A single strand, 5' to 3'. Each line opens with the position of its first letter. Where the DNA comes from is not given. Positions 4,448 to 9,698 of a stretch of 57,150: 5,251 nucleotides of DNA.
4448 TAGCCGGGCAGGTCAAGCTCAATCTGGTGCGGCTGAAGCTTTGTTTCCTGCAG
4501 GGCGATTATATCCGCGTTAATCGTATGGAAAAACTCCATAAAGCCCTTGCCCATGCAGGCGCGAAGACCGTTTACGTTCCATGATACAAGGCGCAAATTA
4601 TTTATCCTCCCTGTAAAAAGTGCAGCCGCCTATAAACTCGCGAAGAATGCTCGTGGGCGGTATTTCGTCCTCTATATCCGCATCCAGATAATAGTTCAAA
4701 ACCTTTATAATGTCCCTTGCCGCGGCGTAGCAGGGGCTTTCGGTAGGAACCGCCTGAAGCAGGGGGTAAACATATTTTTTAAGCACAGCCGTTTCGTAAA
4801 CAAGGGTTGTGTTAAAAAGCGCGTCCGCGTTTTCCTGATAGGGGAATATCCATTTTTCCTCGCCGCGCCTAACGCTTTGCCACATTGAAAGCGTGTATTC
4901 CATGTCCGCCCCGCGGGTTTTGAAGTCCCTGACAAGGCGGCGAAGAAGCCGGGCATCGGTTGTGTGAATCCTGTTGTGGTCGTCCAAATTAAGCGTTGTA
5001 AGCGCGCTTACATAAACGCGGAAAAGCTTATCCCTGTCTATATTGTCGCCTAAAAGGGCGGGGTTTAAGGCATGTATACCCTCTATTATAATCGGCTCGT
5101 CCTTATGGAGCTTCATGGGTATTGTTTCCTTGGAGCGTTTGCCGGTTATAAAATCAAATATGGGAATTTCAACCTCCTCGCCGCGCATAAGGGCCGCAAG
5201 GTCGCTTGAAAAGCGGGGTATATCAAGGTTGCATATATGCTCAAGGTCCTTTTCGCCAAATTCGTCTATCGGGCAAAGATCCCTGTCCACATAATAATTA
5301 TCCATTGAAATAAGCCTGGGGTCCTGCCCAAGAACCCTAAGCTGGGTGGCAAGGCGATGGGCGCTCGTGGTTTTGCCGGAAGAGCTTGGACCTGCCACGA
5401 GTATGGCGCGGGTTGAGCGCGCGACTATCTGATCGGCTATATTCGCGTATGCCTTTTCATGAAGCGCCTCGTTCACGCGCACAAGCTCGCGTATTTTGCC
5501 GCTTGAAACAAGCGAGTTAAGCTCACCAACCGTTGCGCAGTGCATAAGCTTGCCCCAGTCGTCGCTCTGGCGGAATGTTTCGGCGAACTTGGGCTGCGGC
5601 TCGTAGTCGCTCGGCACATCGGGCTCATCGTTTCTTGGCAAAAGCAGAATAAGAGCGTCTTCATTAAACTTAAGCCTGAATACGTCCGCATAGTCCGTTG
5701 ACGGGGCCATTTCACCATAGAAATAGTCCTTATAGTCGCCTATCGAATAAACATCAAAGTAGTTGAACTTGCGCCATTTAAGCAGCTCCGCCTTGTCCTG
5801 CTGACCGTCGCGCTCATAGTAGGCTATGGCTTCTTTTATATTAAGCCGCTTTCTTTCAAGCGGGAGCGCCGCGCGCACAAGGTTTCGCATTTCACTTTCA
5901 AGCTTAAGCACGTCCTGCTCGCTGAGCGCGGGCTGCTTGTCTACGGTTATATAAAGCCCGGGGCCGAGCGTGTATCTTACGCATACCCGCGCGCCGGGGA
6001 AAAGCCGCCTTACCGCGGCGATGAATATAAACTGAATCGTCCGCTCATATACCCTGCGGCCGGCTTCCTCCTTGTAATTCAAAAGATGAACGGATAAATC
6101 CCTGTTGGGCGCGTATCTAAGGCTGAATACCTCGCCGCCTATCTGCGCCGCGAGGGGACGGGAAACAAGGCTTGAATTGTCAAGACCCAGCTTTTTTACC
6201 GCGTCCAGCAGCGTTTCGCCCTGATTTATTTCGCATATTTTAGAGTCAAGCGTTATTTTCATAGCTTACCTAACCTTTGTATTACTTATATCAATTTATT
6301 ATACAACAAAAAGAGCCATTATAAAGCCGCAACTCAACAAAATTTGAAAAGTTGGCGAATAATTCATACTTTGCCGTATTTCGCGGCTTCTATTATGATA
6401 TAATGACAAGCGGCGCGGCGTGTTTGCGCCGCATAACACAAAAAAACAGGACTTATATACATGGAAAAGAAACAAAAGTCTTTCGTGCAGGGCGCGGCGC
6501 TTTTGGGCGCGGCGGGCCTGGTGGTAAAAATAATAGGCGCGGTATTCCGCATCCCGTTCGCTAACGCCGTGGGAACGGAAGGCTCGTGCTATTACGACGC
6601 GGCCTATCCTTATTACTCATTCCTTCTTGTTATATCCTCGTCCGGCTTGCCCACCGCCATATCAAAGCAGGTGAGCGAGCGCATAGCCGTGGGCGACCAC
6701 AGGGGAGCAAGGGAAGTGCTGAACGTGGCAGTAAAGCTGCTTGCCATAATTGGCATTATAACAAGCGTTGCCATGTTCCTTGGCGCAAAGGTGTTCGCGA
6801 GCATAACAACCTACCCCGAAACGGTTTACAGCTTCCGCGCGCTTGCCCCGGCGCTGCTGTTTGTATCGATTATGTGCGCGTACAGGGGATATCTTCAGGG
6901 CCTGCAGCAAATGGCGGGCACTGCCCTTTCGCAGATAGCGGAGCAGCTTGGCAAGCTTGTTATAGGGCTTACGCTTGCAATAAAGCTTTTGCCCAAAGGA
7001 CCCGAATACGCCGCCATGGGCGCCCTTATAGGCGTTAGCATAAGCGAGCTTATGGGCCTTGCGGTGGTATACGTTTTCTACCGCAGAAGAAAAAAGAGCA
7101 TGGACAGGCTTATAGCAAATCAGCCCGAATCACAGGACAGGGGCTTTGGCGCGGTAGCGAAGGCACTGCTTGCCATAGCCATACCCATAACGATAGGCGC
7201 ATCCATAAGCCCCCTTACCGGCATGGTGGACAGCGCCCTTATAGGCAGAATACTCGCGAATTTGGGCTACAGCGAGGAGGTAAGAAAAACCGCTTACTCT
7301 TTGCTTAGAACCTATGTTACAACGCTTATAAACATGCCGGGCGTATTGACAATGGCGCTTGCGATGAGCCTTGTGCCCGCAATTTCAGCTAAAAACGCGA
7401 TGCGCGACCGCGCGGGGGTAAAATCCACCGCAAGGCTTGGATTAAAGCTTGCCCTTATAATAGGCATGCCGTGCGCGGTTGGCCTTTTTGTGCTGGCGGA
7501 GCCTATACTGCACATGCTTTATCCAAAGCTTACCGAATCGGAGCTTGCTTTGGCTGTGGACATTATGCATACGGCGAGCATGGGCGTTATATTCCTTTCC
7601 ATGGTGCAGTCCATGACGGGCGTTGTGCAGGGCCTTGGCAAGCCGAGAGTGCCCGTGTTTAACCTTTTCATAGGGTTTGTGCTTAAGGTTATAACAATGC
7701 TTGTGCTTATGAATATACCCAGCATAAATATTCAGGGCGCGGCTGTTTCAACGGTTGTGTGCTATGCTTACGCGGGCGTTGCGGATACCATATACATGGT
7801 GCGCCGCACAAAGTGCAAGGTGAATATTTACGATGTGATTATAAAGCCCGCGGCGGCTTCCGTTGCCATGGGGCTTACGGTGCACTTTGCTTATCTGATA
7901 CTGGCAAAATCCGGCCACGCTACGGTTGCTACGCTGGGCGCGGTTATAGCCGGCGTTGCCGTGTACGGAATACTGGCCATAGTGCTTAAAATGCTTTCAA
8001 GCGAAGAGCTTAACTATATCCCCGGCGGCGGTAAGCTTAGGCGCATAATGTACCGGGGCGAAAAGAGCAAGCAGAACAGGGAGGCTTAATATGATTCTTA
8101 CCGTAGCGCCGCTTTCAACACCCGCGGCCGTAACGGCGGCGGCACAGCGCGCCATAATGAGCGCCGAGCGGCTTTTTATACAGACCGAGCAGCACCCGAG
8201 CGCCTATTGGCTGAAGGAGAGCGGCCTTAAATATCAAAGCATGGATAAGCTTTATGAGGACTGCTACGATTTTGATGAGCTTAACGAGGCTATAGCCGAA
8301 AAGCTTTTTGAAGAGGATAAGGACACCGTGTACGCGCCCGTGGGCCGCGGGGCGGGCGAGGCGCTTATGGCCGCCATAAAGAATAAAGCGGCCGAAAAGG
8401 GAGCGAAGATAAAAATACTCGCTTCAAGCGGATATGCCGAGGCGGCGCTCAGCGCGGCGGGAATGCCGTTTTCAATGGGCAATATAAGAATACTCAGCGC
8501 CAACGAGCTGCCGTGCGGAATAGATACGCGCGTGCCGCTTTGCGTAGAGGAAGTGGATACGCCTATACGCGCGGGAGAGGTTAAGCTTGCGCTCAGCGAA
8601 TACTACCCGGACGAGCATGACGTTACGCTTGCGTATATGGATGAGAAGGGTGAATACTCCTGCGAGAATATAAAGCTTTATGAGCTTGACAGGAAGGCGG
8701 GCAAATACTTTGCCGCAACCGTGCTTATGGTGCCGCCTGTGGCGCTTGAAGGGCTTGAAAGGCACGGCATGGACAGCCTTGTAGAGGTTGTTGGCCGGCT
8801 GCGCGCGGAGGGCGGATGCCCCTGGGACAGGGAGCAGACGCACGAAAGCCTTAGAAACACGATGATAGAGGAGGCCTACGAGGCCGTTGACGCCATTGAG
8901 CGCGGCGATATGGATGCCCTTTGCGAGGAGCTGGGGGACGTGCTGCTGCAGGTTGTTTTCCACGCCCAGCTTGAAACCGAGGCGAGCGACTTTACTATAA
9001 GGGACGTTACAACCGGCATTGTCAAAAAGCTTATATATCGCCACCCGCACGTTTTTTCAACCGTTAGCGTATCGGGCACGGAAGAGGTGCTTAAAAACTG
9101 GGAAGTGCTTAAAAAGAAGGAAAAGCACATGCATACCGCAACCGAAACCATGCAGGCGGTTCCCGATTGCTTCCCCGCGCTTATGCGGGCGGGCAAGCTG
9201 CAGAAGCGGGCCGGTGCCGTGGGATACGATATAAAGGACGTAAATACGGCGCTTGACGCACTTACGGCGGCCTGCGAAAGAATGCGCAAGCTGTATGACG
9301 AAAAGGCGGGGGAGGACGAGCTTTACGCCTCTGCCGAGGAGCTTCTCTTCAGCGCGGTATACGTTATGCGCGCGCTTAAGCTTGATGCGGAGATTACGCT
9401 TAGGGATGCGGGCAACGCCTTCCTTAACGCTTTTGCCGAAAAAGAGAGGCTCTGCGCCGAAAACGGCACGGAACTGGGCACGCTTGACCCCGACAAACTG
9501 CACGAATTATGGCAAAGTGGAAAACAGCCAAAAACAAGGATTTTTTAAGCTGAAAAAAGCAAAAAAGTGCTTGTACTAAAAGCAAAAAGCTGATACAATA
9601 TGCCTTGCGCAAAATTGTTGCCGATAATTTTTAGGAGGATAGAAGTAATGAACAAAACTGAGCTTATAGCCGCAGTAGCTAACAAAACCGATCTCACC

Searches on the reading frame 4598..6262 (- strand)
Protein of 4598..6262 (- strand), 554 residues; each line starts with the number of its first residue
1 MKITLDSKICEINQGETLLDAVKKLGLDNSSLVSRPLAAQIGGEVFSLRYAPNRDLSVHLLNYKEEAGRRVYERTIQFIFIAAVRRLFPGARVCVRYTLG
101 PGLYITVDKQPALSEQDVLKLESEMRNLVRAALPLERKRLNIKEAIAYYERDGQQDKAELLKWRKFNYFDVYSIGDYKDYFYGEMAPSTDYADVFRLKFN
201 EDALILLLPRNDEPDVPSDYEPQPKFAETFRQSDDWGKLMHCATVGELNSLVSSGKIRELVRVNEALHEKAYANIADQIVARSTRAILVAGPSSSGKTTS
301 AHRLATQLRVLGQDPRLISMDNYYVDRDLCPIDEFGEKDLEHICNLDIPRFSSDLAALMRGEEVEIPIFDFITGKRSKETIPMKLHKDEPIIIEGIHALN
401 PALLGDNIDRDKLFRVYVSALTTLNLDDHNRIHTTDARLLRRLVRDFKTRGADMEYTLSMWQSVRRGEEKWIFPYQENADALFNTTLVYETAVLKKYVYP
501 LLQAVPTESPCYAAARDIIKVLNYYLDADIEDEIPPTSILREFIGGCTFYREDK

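Call 72: search_protein_families(library=pfam, proteins=[window:4598-6262:-], max_evalue=0.00001)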
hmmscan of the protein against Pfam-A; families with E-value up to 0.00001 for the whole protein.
window:4598-6262:- (554 aa): 1 family
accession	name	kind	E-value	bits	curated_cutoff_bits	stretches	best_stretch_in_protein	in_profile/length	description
PF00485.24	PRK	-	3.2e-13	50.4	22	1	287-485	2-189/196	Phosphoribulokinase / Uridine kinase family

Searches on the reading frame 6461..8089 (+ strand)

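Call 72: search_protein_families(library=pfam, proteins=[window:6461-8089:+], max_evalue=0.00001)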
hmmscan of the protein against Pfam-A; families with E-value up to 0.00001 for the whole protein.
window:6461-8089:+ (542 aa): 4 families
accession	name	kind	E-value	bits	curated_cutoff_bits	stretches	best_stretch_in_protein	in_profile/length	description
PF01943.22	Polysacc_synt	-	1.3e-28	100.7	28.2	1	9-309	2-271/274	Polysaccharide biosynthesis protein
PF03023.19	MurJ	-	1.3e-17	64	27.4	1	121-481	97-430/451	Lipid II flippase MurJ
PF01554.23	MatE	-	2.2e-17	63.6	24.9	2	286-412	34-158/161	MatE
PF13440.11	Polysacc_synt_3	-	8.6e-07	28.9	23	1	86-354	46-284/293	Polysaccharide biosynthesis protein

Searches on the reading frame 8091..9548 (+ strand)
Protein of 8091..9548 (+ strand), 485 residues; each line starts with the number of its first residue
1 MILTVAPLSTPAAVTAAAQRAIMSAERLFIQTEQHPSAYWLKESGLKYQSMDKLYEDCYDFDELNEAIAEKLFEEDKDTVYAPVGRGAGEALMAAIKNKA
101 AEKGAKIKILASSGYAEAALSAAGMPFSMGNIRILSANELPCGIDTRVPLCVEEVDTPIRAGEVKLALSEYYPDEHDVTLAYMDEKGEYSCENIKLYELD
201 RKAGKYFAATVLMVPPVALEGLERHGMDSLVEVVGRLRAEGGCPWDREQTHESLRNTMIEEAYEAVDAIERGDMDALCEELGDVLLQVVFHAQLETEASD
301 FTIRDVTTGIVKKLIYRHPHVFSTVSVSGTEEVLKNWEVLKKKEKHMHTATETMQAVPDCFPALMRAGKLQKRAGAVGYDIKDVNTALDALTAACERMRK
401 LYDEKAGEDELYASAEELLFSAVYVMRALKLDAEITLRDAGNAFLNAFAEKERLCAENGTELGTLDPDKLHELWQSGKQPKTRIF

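Call 72: search_protein_families(library=pfam, proteins=[window:8091-9548:+], max_evalue=0.00001)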
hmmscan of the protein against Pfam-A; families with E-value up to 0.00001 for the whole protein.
window:8091-9548:+ (485 aa): 1 family
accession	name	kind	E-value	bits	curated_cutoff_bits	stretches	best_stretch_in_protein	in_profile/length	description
PF03819.22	MazG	-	3.8e-27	94.8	22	1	249-322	1-74/74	MazG nucleotide pyrophosphohydrolase domain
